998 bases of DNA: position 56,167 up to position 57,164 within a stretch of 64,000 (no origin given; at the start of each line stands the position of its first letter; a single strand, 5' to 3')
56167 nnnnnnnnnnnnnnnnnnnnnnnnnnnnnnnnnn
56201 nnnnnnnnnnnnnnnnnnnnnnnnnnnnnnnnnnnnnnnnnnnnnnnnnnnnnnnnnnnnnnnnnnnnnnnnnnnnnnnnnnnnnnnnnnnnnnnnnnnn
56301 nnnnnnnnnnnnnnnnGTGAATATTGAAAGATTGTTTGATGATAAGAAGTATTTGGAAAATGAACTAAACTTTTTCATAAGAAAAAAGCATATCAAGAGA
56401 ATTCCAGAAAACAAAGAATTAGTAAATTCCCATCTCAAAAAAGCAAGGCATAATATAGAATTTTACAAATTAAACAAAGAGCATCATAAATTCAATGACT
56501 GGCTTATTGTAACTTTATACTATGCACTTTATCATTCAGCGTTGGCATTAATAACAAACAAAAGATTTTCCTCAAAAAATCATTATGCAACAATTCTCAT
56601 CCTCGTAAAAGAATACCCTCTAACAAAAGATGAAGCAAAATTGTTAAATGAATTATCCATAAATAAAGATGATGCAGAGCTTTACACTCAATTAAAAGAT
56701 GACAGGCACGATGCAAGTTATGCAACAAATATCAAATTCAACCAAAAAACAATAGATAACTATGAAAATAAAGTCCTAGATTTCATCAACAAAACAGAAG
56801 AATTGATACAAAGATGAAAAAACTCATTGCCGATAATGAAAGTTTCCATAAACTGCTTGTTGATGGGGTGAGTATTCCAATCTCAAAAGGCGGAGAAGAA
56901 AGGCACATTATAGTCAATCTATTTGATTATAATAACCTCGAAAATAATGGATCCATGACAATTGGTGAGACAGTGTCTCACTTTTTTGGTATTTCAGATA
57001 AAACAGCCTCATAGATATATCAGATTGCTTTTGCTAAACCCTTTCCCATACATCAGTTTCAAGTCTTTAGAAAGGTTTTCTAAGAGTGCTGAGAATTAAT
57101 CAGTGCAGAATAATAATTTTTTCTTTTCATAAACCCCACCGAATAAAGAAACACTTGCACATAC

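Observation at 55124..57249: MNT-HEPN toxin-antitoxin cassette bracketed by 275-bp direct repeats with a circularly permuted 30-bp palindromic motif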

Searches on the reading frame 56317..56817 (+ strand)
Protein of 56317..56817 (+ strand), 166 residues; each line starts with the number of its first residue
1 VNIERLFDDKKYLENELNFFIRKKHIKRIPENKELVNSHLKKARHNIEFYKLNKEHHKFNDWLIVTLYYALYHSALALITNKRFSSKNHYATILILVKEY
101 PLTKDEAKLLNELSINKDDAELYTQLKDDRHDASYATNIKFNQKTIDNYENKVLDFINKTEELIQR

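Call 7: search_protein_families(library=pfam, proteins=[window:56317-56817:+], max_evalue=1)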
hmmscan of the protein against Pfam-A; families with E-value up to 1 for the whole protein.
window:56317-56817:+ (166 aa): 2 families
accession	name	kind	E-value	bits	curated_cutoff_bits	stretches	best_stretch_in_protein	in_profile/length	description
PF05168.19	HEPN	-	0.0085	16.7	22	1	38-165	3-112/117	HEPN domain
PF23100.1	DUF2096_N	-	0.23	12.3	26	1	23-58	17-48/96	DUF2096 N-terminal four-helical bundle domain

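Call 14: find_encoding_contigs(protein=window:56317-56817:+, flank=10000, max_places=10)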
Protein window:56317-56817:+ (166 aa): 4 contigs read that carry it; 2 places shown.
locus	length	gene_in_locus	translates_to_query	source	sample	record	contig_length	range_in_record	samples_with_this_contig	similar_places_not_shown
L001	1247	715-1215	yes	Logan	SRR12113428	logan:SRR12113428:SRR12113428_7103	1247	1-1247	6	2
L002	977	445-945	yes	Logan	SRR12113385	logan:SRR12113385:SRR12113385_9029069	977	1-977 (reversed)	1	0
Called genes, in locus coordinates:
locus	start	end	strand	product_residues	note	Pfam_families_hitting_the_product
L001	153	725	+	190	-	PF01909:NTP_transf_2, PF18765:Polbeta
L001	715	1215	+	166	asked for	-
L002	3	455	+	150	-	?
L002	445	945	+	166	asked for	-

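Call 45: search_solved_structures(query=window:56317-56817:+, max_evalue=1)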
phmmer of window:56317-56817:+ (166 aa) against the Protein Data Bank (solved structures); distinct sequences matched with E-value up to 1: 1.
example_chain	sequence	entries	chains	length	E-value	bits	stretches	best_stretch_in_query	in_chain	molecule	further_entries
2hsb_A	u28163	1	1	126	0.035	17.4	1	63-125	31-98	Hypothetical UPF0332 protein AF0298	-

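Call 46: search_protein_families(library=padloc, proteins=[window:56317-56817:+], max_evalue=0.1)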
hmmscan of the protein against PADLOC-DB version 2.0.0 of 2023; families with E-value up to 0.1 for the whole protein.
window:56317-56817:+ (166 aa): 0 families

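Call 47: search_protein_families(library=ncbifam, proteins=[window:56317-56817:+], max_evalue=0.1)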
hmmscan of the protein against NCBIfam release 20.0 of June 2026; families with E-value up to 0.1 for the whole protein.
window:56317-56817:+ (166 aa): 0 families

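Call 50: search_solved_structures(query=A3, max_evalue=1, show_alignments=2)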
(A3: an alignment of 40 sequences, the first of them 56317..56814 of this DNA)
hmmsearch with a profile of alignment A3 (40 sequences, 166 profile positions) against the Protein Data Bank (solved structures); distinct sequences matched with E-value up to 1: 2.
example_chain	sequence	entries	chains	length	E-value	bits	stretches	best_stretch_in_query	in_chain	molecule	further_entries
2hsb_A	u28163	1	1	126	0.15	14.9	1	65-97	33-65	Hypothetical UPF0332 protein AF0298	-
9d2f_F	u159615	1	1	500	0.48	13.3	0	72-96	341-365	Putative malate dehydrogenase 1B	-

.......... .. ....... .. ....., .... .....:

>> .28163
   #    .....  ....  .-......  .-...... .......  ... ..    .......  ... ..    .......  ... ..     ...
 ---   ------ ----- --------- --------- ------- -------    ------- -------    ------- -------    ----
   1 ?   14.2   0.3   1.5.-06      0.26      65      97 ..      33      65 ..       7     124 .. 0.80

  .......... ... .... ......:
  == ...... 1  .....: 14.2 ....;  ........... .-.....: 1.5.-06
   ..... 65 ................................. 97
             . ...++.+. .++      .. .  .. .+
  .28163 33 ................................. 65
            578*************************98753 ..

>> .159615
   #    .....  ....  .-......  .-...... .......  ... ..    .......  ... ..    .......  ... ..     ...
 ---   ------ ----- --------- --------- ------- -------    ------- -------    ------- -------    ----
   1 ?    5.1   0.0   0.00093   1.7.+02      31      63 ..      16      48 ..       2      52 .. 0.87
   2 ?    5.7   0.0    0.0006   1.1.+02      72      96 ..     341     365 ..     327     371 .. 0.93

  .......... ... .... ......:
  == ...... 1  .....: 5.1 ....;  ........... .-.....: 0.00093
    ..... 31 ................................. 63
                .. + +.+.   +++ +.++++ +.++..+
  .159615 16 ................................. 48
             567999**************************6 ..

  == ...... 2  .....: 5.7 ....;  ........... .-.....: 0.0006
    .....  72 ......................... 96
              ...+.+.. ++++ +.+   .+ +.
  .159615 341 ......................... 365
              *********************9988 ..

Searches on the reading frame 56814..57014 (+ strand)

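Call 7: search_protein_families(library=pfam, proteins=[window:56814-57014:+], max_evalue=1)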
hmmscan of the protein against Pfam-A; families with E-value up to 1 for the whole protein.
window:56814-57014:+ (66 aa): 1 family
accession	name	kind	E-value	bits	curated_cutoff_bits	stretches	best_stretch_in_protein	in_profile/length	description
PF04313.20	HSDR_N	-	2.8e-05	24.5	25.1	1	4-45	70-110/198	Type I restriction enzyme R protein N terminus (HSDR_N)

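Call 46: search_protein_families(library=padloc, proteins=[window:56814-57014:+], max_evalue=0.1)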
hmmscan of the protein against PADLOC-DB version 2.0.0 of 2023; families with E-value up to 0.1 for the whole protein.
window:56814-57014:+ (66 aa): 1 family
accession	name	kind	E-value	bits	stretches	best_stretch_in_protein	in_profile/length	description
PDLC03040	REase_I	-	4.1e-05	19.6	1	3-46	75-118/1029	Type I restriction enzyme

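Call 47: search_protein_families(library=ncbifam, proteins=[window:56814-57014:+], max_evalue=0.1)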
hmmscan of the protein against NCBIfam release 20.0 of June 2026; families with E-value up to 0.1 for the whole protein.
window:56814-57014:+ (66 aa): 1 family
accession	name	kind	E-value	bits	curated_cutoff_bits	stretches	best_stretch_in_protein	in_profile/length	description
TIGR00348.1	hsdR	subfamily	0.013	14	284.55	1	5-46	67-107/674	HsdR family type I site-specific deoxyribonuclease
